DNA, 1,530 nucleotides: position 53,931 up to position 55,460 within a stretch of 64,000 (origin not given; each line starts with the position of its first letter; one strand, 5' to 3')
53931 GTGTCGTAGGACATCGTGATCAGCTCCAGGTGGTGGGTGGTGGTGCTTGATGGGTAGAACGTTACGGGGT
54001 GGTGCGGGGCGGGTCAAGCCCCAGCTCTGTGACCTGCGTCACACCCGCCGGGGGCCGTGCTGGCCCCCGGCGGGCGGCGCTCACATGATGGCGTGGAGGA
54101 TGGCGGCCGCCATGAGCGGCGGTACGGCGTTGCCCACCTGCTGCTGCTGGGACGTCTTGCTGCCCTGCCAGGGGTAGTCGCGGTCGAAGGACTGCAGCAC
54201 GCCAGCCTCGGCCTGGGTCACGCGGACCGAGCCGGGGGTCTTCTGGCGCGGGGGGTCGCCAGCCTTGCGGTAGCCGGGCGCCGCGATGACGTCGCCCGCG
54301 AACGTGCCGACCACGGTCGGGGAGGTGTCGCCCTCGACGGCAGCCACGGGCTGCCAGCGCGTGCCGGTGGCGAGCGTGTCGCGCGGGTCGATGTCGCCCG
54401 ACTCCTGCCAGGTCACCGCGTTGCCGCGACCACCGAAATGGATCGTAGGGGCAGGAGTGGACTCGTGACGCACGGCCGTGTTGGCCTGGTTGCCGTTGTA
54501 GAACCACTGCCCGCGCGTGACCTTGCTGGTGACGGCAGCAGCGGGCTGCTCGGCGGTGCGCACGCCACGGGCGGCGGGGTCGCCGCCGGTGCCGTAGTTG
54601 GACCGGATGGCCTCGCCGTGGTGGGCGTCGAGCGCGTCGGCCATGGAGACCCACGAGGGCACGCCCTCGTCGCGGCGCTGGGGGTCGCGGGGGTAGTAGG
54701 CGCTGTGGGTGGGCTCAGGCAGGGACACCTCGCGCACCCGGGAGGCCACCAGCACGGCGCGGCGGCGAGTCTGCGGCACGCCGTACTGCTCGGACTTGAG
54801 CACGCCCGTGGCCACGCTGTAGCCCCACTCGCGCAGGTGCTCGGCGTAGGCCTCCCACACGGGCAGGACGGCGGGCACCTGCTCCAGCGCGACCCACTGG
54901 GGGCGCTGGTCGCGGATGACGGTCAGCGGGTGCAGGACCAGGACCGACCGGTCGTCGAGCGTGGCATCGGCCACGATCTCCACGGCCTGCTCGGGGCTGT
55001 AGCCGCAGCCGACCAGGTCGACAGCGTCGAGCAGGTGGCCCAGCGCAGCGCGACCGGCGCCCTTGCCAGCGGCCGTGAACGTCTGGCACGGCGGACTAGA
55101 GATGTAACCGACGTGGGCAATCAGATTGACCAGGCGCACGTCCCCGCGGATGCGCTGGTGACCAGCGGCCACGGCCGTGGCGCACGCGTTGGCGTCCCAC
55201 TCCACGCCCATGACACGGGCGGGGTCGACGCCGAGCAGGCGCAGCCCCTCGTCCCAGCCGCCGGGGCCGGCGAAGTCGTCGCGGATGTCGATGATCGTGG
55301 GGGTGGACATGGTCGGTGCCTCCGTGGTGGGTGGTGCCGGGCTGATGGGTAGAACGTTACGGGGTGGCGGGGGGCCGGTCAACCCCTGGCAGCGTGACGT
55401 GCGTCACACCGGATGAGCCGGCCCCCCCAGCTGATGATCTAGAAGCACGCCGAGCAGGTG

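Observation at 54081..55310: Orphan C5 cytosine methyltransferase under the repeated promoter (anti-restriction candidate)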

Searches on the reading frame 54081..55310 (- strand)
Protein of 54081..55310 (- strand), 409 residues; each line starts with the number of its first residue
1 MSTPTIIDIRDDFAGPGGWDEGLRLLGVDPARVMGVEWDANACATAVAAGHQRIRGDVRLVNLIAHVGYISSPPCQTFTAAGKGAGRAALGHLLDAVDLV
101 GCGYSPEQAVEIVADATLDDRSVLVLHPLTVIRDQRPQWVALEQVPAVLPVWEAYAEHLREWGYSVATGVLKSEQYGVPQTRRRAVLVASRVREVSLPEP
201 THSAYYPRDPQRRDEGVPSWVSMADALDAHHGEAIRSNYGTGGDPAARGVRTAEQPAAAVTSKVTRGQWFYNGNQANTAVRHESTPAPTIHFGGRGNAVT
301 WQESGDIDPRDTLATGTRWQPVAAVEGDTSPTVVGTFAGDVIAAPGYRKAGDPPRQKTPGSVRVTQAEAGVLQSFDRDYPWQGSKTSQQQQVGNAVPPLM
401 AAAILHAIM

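Call 3: search_protein_families(library=pfam, proteins=[window:54081-55310:-], max_evalue=0.01)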
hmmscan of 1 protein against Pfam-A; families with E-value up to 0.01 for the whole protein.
window:54081-55310:- (409 aa): 1 family
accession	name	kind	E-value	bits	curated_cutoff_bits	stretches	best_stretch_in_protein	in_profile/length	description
PF00145.23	DNA_methylase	-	2.8e-27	96.4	22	2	119-408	85-322/324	C-5 cytosine-specific DNA methylase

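Call 4: search_protein_families(library=phrogs, proteins=[window:54081-55310:-], max_evalue=0.001)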
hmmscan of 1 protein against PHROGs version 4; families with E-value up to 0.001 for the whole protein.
window:54081-55310:- (409 aa): 3 families
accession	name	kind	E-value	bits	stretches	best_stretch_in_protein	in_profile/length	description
phrog_116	-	other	1.1e-48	167.1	1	11-408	212-489/779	DNA methyltransferase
phrog_363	-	other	2.9e-24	86.8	2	119-409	139-313/327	DNA methyltransferase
phrog_23910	-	unknown function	0.00037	21.5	1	364-408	45-94/99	-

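Call 11: search_dna_similar(collection=phages, query=window:54081-55310:-, mode=protein, max_rows=30)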
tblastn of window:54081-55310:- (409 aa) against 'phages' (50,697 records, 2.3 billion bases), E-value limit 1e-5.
Records with a match: 41; places in all: 43; records where one place covers at least 80% of the query: 13.
Best place of each record, by identity: <60% 41.
By first word of the organism name: Arthrobacter 16; Streptomyces 15; Microbacterium 5; Rhodococcus 4; Saccharomonospora 1.
By host as written in the record: Arthrobacter globiformis B-2979 10; Streptomyces griseus ATCC 10137 5; Streptomyces griseus subsp. griseus ATCC 10137 5; Rhodococcus equi 2; Rhodococcus erythropolis RIA 643 2; Arthrobacter globiformis NRRL B-2979 2; Streptomyces sp. ZL12 2; Arthrobacter globiformis NRRL B-2979 SEA 2; and 10 more.
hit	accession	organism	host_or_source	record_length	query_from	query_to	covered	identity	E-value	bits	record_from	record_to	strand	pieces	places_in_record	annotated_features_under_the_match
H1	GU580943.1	Rhodococcus phage ReqiPine5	Rhodococcus equi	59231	5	409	99%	40.8%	1e-55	203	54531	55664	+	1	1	gp74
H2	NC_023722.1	Rhodococcus phage ReqiPine5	Rhodococcus equi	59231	5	409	99%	40.8%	1e-55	203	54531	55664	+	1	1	gp74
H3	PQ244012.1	Arthrobacter phage Hum25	Arthrobacter globiformis B-2979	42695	7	409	99%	40.9%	8e-34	204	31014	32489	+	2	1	56: DNA methyltransferase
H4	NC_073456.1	Rhodococcus phage ChewyVIII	Rhodococcus erythropolis RIA 643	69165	3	409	100%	40.4%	1e-59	214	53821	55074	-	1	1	75: DNA methylase | 74: hypothetical protein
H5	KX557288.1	Rhodococcus phage ChewyVIII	Rhodococcus erythropolis RIA 643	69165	3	409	100%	40.4%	1e-59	214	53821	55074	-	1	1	75: DNA methylase | 74: hypothetical protein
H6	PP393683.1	Microbacterium phage phiMiGM15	Microbacterium enclense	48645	1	409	100%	40.0%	2e-46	177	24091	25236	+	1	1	DNA methyltransferase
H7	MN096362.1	Arthrobacter phage Vibaki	Arthrobacter globiformis NRRL B-2979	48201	7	409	99%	38.6%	2e-50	188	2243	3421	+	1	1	4: methyltransferase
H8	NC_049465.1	Arthrobacter phage Vibaki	Arthrobacter globiformis NRRL B-2979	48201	7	409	99%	38.6%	2e-50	188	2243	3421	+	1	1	4: methyltransferase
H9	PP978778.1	Arthrobacter phage JuneStar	Arthrobacter globiformis B-2979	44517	5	408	99%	37.7%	5e-44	169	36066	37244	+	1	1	49: DNA methyltransferase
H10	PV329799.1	Arthrobacter phage EvenBluerMoon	Arthrobacter globiformis B-2979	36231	7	409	99%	37.4%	3e-47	179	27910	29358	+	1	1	35: DNA methyltransferase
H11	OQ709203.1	Arthrobacter phage MaGuCo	Arthrobacter globiformis B-2979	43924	11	409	98%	37.0%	1e-39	157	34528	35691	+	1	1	45: DNA methyltransferase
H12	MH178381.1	Streptomyces phage BayC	Streptomyces griseus ATCC 10137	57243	5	409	76%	47.3%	1e-37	207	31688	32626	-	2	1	40: DNA methylase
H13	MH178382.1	Streptomyces phage Salete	Streptomyces griseus ATCC 10137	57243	5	409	76%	47.3%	1e-37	207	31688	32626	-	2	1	40: DNA methylase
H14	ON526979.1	Streptomyces phage Asis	Streptomyces griseus ATCC 10137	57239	13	409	74%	48.2%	9e-38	207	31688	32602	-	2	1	40: DNA methyltransferase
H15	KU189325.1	Streptomyces phage Maih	Streptomyces griseus subsp. griseus ...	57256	13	409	74%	48.2%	9e-38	207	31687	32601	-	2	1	DNA methylase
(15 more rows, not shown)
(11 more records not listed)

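Call 14: find_homologous_proteins(query=window:54081-55310:-)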
Query window:54081-55310:- (409 aa): 5861 proteins with E <= 0.001 among 8000 candidates; the best 120 are listed.
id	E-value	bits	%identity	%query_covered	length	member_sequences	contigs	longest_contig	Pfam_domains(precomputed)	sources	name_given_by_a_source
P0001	3.3e-274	927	100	100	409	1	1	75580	PF00145.24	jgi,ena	-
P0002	2.3e-138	480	60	97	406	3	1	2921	PF00145.24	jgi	jgi:DNA (cytosine-5)-methyltransferase 1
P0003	8.2e-127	442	55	98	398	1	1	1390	PF00145.24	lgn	-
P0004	1.4e-124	434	56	98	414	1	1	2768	PF00145.24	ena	-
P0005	1.9e-121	424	56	98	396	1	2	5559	PF00145.24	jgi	jgi:DNA (cytosine-5)-methyltransferase 1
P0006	5.8e-121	422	55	99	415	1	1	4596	PF00145.24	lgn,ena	-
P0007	7.0e-120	419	54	98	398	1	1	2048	PF00145.24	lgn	-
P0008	2.4e-118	414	53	99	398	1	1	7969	PF00145.24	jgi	jgi:DNA (cytosine-5)-methyltransferase 1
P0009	3.9e-118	413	54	98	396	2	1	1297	PF00145.24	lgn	-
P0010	1.3e-117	411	52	98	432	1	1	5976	PF00145.24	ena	-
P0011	2.0e-117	411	54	98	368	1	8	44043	PF00145.24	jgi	jgi:DNA (cytosine-5)-methyltransferase 1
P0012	2.6e-117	410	56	98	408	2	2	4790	PF00145.24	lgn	-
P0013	2.3e-116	407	53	98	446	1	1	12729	PF00145.24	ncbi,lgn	-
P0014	2.8e-116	407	53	98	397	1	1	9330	PF00145.24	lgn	-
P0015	3.0e-115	404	52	99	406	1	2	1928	PF00145.24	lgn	-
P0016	1.0e-114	402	49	99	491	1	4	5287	PF00145.24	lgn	-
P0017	1.0e-113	398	54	98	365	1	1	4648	PF00145.24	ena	-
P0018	1.4e-113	398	53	98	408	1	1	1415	PF00145.24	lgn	-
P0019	2.7e-113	397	53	100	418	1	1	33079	PF00145.24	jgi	jgi:DNA (cytosine-5)-methyltransferase 1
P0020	3.2e-113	397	55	98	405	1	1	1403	PF00145.24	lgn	-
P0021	1.1e-112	395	53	95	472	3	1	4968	PF00145.24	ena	-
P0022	1.4e-112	395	52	98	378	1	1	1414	PF00145.24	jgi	jgi:DNA (cytosine-5)-methyltransferase 1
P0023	2.7e-112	394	52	95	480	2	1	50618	PF00145.24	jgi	-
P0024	1.8e-111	391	53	99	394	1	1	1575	PF00145.24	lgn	-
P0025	2.3e-111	391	52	97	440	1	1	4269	PF00145.24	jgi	jgi:DNA (cytosine-5)-methyltransferase 1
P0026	1.7e-110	388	53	98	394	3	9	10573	PF00145.24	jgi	jgi:DNA (cytosine-5)-methyltransferase 1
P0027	2.0e-110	388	52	98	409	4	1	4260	PF00145.24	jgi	-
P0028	2.0e-110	388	52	99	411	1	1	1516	PF00145.24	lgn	-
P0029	3.5e-110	387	52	96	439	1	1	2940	PF00145.24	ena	-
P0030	5.1e-110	386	54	95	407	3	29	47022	PF00145.24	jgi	jgi:DNA (cytosine-5)-methyltransferase 1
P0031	6.5e-110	386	52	98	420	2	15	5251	PF00145.24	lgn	-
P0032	9.8e-110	385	50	97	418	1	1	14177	PF00145.24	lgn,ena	-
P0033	1.0e-109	385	51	96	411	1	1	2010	PF00145.24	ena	-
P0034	1.5e-109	385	51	97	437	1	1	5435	PF00145.24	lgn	-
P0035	6.2e-109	383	51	98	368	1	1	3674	PF00145.24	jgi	jgi:DNA (cytosine-5)-methyltransferase 1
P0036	2.5e-108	381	50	98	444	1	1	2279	PF00145.24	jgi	jgi:DNA (cytosine-5)-methyltransferase 1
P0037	4.4e-108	380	52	98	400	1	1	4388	PF00145.24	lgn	-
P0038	6.7e-107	376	54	98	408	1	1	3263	PF00145.24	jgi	jgi:DNA (cytosine-5)-methyltransferase 1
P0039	1.6e-106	375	53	98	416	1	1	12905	PF00145.24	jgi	jgi:DNA (cytosine-5)-methyltransferase 1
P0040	3.3e-106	374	50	97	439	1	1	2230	PF00145.24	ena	-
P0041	6.4e-106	373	52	98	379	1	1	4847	PF00145.24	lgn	-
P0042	9.1e-106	372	50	98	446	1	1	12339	PF00145.24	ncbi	-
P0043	1.1e-105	372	61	54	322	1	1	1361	PF00145.24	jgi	jgi:DNA (cytosine-5)-methyltransferase 1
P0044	2.9e-105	371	52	95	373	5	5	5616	PF00145.24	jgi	jgi:DNA (cytosine-5)-methyltransferase 1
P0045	9.7e-105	369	51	99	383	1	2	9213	PF00145.24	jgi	jgi:DNA (cytosine-5)-methyltransferase 1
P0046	2.6e-104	368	51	96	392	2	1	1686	PF00145.24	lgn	-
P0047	3.7e-104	367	51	95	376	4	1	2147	PF00145.24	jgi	jgi:DNA (cytosine-5)-methyltransferase 1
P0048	8.6e-104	366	49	100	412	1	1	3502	PF00145.24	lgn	-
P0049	2.0e-103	365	46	97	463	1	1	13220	PF00145.24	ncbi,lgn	-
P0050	2.2e-103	364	61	54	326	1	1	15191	PF00145.24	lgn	-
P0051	3.0e-103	364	47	97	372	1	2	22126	PF00145.24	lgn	-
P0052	3.1e-103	364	50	98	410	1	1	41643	PF00145.24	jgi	jgi:DNA (cytosine-5)-methyltransferase 1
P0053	8.5e-103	363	50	99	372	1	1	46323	PF00145.24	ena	-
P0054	1.1e-102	362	47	98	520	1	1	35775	PF00145.24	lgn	-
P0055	2.1e-102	361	49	98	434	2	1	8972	PF00145.24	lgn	-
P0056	2.1e-102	361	48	99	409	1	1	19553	PF00145.24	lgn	-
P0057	2.2e-102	361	50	95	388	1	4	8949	PF00145.24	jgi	jgi:DNA (cytosine-5)-methyltransferase 1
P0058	2.4e-102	361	48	98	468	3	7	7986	PF00145.24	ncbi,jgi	jgi:DNA (cytosine-5)-methyltransferase 1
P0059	4.0e-102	360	50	98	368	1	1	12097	PF00145.24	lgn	-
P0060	4.2e-102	360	47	98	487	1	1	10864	PF00145.24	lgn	-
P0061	6.3e-102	360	50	99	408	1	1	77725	PF00145.24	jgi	jgi:DNA (cytosine-5)-methyltransferase 1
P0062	2.1e-101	358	50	97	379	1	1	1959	PF00145.24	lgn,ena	-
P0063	4.0e-101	357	59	54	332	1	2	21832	PF00145.24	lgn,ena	-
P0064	4.7e-101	357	49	98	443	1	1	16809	PF00145.24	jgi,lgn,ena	jgi:DNA (cytosine-5)-methyltransferase 1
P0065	6.1e-101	356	48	98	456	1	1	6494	PF00145.24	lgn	-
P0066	8.1e-101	356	38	94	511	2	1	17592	PF00145.24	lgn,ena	-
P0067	1.1e-100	356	48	95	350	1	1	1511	PF00145.24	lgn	-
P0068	1.4e-100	355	47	99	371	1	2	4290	PF00145.24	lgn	-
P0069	1.6e-100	355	56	54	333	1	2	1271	PF00145.24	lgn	-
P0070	1.6e-100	355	48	100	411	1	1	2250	PF00145.24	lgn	-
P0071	1.9e-100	355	58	69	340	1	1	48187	PF00145.24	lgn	-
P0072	2.0e-100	355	49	98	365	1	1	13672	PF00145.24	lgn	-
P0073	2.2e-100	355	49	98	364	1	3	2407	PF00145.24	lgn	-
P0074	2.3e-100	355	50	97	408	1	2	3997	PF00145.24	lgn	-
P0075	3.3e-100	354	47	96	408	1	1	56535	PF00145.24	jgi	jgi:DNA (cytosine-5)-methyltransferase 1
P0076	3.8e-100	354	49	99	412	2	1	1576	PF00145.24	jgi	jgi:DNA (cytosine-5)-methyltransferase 1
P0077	4.1e-100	354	48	95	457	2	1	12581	PF00145.24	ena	-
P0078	4.1e-100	354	50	98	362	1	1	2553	PF00145.24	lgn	-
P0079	4.8e-100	353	50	92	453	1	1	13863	PF00145.24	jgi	jgi:DNA (cytosine-5)-methyltransferase 1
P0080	5.1e-100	353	51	98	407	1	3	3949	PF00145.24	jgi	jgi:DNA (cytosine-5)-methyltransferase 1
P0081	5.4e-100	353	49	98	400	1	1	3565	PF00145.24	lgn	-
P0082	5.8e-100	353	50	99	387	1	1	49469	PF00145.24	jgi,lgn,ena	-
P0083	7.2e-100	353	49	98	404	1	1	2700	PF00145.24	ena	-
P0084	2.0e-99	351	48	98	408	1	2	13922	PF00145.24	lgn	-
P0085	2.1e-99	351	50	99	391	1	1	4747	PF00145.24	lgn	-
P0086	3.2e-99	351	58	54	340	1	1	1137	PF00145.24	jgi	jgi:DNA (cytosine-5)-methyltransferase 1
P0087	5.1e-99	350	55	55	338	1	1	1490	PF00145.24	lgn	-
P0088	5.5e-99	350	49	99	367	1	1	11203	PF00145.24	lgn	-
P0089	1.2e-98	349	47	95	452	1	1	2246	PF00145.24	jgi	jgi:DNA (cytosine-5)-methyltransferase 1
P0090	1.7e-98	348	48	98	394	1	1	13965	PF00145.24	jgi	jgi:DNA (cytosine-5)-methyltransferase 1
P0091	1.8e-98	348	49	94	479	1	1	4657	PF00145.24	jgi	jgi:DNA (cytosine-5)-methyltransferase 1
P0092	2.2e-98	348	54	72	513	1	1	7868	PF00145.24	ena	-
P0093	2.2e-98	348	46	99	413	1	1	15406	PF00145.24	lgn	-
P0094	2.3e-98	348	49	98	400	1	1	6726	PF00145.24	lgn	-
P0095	2.6e-98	348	49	98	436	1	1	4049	PF00145.24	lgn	-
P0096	2.8e-98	348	48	98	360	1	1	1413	PF00145.24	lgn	-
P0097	3.1e-98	348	51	98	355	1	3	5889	PF00145.24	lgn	-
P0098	4.2e-98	347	50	97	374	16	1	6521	PF00145.24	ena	-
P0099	9.0e-98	346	46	95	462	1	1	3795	PF00145.24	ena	-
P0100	9.1e-98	346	49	98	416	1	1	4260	PF00145.24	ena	-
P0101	2.2e-97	345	49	98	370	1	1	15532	PF00145.24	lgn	-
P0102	2.4e-97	345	49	96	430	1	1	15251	PF00145.24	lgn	-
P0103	4.2e-97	344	48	100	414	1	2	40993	PF00145.24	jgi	jgi:DNA (cytosine-5)-methyltransferase 1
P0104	5.4e-97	343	43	99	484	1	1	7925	PF00145.24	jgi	jgi:DNA (cytosine-5)-methyltransferase 1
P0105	5.7e-97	343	47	98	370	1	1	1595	PF00145.24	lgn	-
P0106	6.0e-97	343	49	98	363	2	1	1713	PF00145.24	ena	-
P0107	7.4e-97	343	49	98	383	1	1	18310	PF00145.24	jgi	jgi:DNA (cytosine-5)-methyltransferase 1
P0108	8.0e-97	343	48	98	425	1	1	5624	PF00145.24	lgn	-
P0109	1.6e-96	342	44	99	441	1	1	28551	PF00145.24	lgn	-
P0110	2.1e-96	341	50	97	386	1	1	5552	PF00145.24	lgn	-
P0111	2.1e-96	341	51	99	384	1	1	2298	PF00145.24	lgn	-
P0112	2.9e-96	341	49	95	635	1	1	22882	PF00145.24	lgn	-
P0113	3.2e-96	341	43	98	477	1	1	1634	PF00145.24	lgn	-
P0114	3.9e-96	341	50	98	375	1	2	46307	PF00145.24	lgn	-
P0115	5.3e-96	340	49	97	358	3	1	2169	PF00145.24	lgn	-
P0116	7.4e-96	340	49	98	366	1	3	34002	PF00145.24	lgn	-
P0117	1.3e-95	339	45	98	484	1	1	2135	PF00145.24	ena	-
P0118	2.9e-95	338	48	98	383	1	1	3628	PF00145.24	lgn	-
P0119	4.1e-95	337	49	98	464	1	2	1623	PF00145.24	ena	-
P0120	4.2e-95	337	48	98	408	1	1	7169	PF00145.24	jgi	jgi:DNA (cytosine-5)-methyltransferase 1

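Call 16: find_encoding_contigs(protein=P0001, flank=10000, max_places=3)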
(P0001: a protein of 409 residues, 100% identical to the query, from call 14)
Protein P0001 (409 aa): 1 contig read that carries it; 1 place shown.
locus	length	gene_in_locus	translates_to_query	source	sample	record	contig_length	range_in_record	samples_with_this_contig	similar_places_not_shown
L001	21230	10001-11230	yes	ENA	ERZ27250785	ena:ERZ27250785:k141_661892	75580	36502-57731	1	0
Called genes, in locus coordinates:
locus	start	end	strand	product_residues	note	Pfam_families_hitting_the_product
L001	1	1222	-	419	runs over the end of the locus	PF25310:VG15 (weak)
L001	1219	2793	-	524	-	PF05133:SPP1_portal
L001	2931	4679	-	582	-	-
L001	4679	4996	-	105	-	-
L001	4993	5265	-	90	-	-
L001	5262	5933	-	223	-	-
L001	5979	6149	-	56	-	-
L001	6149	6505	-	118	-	-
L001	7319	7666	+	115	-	-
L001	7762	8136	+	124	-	-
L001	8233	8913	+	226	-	PF23802:DUF7178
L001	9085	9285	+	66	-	-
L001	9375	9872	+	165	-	-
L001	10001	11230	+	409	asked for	PF00145:DNA_methylase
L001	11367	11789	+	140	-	-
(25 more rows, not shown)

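Call 17: search_solved_structures(query=window:54081-55310:-, max_evalue=0.001, show_alignments=2)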
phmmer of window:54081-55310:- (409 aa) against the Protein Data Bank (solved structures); distinct sequences matched with E-value up to 0.001: 24.
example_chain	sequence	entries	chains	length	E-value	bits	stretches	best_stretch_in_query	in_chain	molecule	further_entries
5guv_A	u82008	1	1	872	1.8e-07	33.7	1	159-208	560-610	DNA (cytosine-5)-methyltransferase 1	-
3pt9_A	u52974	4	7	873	2e-07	33.5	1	159-208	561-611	DNA (cytosine-5)-methyltransferase 1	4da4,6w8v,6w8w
5gut_A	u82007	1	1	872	2e-07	33.5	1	159-208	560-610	DNA (cytosine-5)-methyltransferase 1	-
3pt6_A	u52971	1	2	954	2.6e-07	33.1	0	159-208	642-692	DNA (cytosine-5)-methyltransferase 1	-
6x9i_A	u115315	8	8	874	6.7e-07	31.8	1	159-208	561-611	DNA (cytosine-5)-methyltransferase 1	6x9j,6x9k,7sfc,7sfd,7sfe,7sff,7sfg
3av4_A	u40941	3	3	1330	6.8e-07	31.8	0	159-208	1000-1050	DNA (cytosine-5)-methyltransferase 1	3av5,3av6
5wy1_A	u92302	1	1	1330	6.8e-07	31.7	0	159-208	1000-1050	DNA (cytosine-5)-methyltransferase 1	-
8yf3_A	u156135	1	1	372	6.9e-07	31.7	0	71-192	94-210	Cytosine-specific methyltransferase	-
9v36_A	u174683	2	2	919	7.9e-07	31.5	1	159-208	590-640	DNA (cytosine-5)-methyltransferase 1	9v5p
9ped_A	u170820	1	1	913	8.1e-07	31.5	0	156-208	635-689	DNA (cytosine-5)-methyltransferase 1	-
9m5u_A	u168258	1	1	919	8.2e-07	31.5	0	156-208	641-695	DNA (cytosine-5)-methyltransferase 1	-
9v4p_A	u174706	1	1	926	8.4e-07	31.5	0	156-208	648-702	DNA (cytosine-5)-methyltransferase 1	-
3pta_A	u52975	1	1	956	8.8e-07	31.4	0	159-208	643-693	DNA (cytosine-5)-methyltransferase 1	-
3swr_A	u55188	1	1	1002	1e-06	31.2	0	159-208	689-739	DNA (cytosine-5)-methyltransferase 1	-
4yoc_A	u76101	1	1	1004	1e-06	31.2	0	159-208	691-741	DNA (cytosine-5)-methyltransferase 1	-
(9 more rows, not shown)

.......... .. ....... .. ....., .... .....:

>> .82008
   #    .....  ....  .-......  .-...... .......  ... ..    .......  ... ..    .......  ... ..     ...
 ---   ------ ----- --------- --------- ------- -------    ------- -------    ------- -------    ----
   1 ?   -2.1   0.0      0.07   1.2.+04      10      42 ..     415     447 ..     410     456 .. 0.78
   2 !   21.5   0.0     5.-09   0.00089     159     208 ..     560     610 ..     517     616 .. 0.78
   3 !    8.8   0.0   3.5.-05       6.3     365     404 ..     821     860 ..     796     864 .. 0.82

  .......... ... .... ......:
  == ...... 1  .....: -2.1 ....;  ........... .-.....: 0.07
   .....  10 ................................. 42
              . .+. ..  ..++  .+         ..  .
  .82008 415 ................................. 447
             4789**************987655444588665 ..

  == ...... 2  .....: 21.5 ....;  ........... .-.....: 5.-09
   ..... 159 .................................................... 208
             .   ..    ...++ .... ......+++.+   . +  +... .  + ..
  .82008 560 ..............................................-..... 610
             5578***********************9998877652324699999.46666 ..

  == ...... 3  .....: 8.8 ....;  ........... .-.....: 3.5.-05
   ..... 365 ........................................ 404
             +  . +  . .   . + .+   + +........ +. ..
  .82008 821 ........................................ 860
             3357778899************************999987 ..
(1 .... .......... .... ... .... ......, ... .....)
